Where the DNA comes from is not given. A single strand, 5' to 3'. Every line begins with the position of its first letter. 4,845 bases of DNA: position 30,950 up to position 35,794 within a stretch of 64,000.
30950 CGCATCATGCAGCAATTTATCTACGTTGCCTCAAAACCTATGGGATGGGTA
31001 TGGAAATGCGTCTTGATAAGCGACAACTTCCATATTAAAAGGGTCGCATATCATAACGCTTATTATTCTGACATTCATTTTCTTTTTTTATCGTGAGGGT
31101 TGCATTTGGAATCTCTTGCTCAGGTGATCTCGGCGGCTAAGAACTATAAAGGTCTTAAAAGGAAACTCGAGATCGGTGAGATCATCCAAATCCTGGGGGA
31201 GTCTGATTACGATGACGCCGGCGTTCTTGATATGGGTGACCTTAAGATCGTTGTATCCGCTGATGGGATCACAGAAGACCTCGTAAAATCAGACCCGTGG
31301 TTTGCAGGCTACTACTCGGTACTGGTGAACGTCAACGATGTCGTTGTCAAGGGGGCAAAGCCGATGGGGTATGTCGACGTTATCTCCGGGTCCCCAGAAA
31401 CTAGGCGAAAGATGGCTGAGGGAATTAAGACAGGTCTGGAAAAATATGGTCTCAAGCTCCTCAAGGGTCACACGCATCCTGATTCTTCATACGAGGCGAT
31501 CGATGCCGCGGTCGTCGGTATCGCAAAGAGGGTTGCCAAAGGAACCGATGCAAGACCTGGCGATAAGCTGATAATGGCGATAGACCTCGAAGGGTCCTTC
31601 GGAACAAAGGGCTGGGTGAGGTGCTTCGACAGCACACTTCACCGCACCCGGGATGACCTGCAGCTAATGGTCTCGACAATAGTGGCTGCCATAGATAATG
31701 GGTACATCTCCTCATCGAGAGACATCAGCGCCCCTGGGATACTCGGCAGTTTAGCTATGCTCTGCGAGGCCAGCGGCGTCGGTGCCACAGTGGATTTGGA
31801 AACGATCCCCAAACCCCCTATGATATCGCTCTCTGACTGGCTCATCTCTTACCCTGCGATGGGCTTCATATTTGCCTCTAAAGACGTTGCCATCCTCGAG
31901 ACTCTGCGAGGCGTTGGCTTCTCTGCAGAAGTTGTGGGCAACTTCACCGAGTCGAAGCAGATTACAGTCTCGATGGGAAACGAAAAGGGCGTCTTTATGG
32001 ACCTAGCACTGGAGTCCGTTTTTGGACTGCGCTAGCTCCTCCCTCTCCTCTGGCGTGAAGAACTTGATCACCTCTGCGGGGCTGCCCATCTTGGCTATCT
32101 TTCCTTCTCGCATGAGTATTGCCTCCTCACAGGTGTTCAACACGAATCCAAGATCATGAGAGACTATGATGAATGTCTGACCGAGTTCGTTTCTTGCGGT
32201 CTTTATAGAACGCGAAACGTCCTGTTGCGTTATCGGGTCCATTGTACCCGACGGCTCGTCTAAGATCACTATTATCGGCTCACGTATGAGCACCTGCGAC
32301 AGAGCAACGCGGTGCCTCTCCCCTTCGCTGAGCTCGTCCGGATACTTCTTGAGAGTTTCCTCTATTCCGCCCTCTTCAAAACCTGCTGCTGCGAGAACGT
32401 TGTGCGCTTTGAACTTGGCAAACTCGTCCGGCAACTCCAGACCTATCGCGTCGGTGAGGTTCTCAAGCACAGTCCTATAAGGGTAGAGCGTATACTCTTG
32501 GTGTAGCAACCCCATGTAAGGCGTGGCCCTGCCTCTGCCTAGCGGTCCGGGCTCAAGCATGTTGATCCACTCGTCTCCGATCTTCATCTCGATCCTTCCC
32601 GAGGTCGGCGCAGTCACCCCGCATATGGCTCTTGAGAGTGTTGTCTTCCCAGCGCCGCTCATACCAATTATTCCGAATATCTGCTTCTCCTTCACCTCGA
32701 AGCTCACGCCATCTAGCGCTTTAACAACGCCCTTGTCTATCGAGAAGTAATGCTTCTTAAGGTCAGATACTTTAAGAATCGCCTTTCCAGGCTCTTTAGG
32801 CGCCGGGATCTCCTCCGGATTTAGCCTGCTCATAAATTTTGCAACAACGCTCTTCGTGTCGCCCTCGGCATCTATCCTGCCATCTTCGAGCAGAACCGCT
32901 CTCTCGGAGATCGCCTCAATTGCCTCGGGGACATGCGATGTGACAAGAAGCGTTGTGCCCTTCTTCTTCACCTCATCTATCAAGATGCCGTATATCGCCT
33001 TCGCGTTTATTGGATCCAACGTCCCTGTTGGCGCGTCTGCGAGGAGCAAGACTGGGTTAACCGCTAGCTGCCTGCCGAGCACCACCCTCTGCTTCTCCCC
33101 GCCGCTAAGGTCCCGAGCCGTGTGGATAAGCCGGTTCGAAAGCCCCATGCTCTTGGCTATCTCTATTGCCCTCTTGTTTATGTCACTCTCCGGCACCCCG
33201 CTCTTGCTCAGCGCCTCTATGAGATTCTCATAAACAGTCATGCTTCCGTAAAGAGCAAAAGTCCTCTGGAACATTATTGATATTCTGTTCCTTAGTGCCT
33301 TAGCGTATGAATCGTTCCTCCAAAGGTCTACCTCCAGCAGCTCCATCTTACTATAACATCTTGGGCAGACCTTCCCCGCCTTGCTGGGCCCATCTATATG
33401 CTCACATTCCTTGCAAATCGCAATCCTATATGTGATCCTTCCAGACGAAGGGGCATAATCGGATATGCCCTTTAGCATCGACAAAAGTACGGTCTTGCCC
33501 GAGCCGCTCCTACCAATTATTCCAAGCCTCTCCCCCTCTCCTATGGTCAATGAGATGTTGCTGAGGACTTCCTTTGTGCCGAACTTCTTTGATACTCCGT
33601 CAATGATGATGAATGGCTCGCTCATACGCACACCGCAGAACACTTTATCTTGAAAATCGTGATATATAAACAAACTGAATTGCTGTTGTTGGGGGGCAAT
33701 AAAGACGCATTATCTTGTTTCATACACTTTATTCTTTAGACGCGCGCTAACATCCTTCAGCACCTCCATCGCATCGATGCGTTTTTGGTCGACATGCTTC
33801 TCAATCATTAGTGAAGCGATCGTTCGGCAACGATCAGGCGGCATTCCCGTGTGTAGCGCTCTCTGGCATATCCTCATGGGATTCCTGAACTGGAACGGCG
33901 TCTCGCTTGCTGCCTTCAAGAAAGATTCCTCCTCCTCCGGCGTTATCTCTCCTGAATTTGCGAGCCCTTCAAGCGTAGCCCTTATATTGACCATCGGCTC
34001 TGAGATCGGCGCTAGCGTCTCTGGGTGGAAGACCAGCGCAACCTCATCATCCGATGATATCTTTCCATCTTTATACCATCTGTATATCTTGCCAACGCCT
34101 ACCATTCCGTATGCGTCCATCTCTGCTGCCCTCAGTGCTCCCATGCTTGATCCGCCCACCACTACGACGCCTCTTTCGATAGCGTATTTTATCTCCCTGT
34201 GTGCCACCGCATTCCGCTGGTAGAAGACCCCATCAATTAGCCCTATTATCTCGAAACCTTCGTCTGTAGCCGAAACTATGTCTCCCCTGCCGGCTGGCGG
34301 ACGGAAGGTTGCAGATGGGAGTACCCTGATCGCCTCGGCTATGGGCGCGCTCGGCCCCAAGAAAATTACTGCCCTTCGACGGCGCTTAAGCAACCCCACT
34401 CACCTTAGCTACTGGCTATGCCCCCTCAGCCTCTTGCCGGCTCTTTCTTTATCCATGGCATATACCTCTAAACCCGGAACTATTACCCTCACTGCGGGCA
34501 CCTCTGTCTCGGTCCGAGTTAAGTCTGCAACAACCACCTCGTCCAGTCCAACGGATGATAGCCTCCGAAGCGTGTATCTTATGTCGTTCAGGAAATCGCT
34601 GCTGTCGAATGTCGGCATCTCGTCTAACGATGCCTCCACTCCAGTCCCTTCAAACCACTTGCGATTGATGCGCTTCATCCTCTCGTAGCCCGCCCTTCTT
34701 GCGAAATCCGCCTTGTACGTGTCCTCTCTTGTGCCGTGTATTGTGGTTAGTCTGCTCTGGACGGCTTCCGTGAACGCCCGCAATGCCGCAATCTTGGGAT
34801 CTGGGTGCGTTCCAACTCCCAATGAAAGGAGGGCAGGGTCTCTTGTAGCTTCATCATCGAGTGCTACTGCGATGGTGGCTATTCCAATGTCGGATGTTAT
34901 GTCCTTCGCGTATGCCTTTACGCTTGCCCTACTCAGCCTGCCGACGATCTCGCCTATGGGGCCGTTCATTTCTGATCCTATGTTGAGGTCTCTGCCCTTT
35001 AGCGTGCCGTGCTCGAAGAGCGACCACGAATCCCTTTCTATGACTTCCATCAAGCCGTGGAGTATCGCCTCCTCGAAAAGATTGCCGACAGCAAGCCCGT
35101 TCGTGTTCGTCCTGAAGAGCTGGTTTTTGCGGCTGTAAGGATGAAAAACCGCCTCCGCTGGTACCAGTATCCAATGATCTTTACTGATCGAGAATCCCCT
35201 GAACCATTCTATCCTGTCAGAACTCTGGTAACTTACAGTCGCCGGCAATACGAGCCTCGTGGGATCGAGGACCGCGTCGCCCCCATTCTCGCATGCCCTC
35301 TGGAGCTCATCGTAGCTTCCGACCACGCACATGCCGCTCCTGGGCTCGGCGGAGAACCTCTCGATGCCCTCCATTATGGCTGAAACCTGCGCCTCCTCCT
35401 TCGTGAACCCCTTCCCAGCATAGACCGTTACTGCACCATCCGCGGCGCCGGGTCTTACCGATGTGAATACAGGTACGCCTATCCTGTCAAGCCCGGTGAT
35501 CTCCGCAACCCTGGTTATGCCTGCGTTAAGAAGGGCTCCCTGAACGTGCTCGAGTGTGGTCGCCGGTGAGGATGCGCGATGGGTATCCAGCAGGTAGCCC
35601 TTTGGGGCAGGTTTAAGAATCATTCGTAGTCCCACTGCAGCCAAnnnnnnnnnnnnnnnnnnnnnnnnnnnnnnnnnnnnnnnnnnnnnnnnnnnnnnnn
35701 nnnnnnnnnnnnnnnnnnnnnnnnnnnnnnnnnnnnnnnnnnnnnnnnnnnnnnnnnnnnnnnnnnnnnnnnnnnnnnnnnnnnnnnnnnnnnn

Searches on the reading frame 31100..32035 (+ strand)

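Call 70: search_protein_families(library=pfam, proteins=[window:31100-32035:+], max_evalue=0.00001)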
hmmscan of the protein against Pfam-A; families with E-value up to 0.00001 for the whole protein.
window:31100-32035:+ (311 aa): 2 families
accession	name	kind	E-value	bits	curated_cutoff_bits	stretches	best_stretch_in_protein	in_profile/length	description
PF00586.29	AIRS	-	9.2e-18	65.1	24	1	38-141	2-111/112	AIR synthase related protein, N-terminal domain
PF02769.27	AIRS_C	-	1.7e-12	48.2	23.1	1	190-291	49-154/156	AIR synthase related protein, C-terminal domain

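Call 80: search_protein_families(library=ncbifam, proteins=[window:31100-32035:+], max_evalue=0.00001)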
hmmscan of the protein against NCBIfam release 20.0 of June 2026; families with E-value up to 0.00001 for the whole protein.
window:31100-32035:+ (311 aa): 12 families
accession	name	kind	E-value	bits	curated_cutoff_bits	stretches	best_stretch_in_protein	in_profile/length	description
TIGR03267.1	methan_mark_2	hypoth_equivalog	3.6e-74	249.7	365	1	6-309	2-322/323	methanogenesis marker 2 protein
TIGR04049.1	AIR_rel_sll0787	hypoth_equivalog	1.3e-59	201.8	321.3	1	37-309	43-317/318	sll0787 family AIR synthase-like protein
TIGR04050.1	MSMEG_0567_Cter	hypoth_equivalog_domain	1e-38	133.5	312.2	1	48-288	42-276/296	MSMEG_0567/sll0787 family protein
TIGR01379.1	thiL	equivalog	1.8e-14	53.4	184.15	1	38-238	25-238/320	thiamine-phosphate kinase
NF004353.0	PRK05731.2-2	equivalog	6.5e-14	51.7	301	1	35-238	17-227/311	thiamine-phosphate kinase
TIGR01736.1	FGAM_synth_II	equivalog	8.1e-13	47.5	525.75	1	36-295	417-697/718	phosphoribosylformylglycinamidine synthase subunit PurL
NF002290.1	PRK01213.1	equivalog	9.1e-12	43.9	648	1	38-296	424-703/723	phosphoribosylformylglycinamidine synthase subunit PurL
TIGR00476.1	selD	equivalog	4.7e-10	39.2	125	1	31-238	39-253/311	selenide, water dikinase SelD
NF002098.0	PRK00943.1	equivalog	7.9e-08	31.6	299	1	31-240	43-259/347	selenide, water dikinase SelD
TIGR02124.1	hypE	equivalog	1.5e-06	27.5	251.6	1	36-297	32-315/332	hydrogenase expression/formation protein HypE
NF004351.0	PRK05731.1-4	equivalog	2.4e-06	26.9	324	1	38-291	39-306/321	thiamine-phosphate kinase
TIGR00878.1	purM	equivalog_domain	3.7e-06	26.4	236.35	1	69-158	77-176/332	phosphoribosylformylglycinamidine cyclo-ligase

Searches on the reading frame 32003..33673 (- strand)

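Call 70: search_protein_families(library=pfam, proteins=[window:32003-33673:-], max_evalue=0.00001)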
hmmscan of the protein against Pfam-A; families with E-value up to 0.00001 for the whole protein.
window:32003-33673:- (556 aa): 2 families
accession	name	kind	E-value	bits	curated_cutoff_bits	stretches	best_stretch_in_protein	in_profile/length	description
PF00005.33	ABC_tran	-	8.1e-50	169.4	25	2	320-475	1-136/137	ABC transporter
PF13304.12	AAA_21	-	1.8e-06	28.7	27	0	51-74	3-26/304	AAA domain, putative AbiEii toxin, Type IV TA system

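Call 80: search_protein_families(library=ncbifam, proteins=[window:32003-33673:-], max_evalue=0.00001)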
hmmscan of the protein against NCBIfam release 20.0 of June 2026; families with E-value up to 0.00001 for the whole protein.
window:32003-33673:- (556 aa): 188 families (the best 25 are shown)
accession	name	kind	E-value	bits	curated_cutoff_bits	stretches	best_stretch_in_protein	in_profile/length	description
TIGR03269.1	met_CoM_red_A2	equivalog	1.1e-220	733.8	517.1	1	23-549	2-529/530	methyl coenzyme M reductase system, component A2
NF040933.2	ABC_arch_GlcV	equivalog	8.8e-74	248.5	450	3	301-536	4-230/357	glucose ABC transporter ATP-binding protein GlcV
TIGR02673.1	FtsE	equivalog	1.3e-71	240.7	264.85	3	122-266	72-214/214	cell division ATP-binding protein FtsE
TIGR04521.1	ECF_ATPase_2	equivalog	3.4e-71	239.6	330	2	302-537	3-234/279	energy-coupling factor transporter ATPase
TIGR02211.1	LolD_lipo_ex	equivalog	1e-67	227.9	307.75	3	299-527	1-220/221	lipoprotein-releasing ABC transporter ATP-binding protein LolD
TIGR02315.1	ABC_phnC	equivalog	4.5e-66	222.7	266.1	3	299-535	1-233/243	phosphonate ABC transporter ATP-binding protein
TIGR01186.1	proV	subfamily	9.7e-66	222.3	326.6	2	315-537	4-219/363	betaine/proline/choline family ABC transporter ATP-binding protein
TIGR03608.1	L_ocin_972_ABC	subfamily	5.2e-65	218.8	254.85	3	318-519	12-204/206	putative bacteriocin export ABC transporter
TIGR03265.1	PhnT2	equivalog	1.6e-63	215.1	457.7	3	299-536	4-223/353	putative 2-aminoethylphosphonate ABC transporter ATP-binding protein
NF040840.2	tungstate_WtpC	equivalog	2.5e-63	214.4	440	3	320-543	16-224/347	tungstate ABC transporter ATP-binding protein WtpC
NF008428.0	PRK11264.1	equivalog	2.3e-62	210.4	406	3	318-535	17-231/250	L-cystine ABC transporter ATP-binding protein TcyN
TIGR00968.1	3a0106s01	subfamily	3e-62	210.2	342.75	3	303-537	4-220/237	sulfate ABC transporter ATP-binding protein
NF006987.0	PRK09452.1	equivalog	5.3e-62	209.7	482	3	295-536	13-236/378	spermidine/putrescine ABC transporter ATP-binding protein PotA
NF008653.0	PRK11650.1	subfamily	6.6e-62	209.6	432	2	298-536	2-223/357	sn-glycerol-3-phosphate ABC transporter ATP-binding protein UgpC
NF008639.0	PRK11629.1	equivalog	1e-61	208.4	360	3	297-527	4-225/234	lipoprotein-releasing ABC transporter ATP-binding protein LolD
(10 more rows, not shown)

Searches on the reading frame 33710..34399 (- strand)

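Call 70: search_protein_families(library=pfam, proteins=[window:33710-34399:-], max_evalue=0.00001)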
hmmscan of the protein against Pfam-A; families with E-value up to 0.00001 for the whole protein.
window:33710-34399:- (229 aa): 1 family
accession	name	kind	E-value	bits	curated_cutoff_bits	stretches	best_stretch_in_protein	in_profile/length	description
PF07812.18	TfuA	-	7e-44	148.9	30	1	56-172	1-118/119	TfuA-like protein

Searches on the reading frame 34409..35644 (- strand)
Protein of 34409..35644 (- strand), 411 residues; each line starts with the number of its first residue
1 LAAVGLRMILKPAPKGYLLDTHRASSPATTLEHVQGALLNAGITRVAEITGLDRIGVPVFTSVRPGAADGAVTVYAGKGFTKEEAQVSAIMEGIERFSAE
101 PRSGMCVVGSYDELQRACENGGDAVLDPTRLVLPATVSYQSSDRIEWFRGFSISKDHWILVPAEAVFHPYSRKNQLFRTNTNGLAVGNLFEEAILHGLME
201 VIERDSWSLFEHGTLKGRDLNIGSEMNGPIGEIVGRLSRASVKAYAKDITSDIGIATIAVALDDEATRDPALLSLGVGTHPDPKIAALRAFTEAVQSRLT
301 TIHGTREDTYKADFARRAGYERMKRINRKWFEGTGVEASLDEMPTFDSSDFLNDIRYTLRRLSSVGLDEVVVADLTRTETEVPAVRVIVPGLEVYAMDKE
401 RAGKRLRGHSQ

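Call 70: search_protein_families(library=pfam, proteins=[window:34409-35644:-], max_evalue=0.00001)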
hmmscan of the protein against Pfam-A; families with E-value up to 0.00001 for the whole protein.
window:34409-35644:- (411 aa): 1 family
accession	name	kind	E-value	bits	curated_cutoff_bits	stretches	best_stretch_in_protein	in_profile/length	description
PF02624.21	YcaO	-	4.7e-87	292.8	25.7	1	76-393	1-325/325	YcaO cyclodehydratase, ATP-ad Mg2+-binding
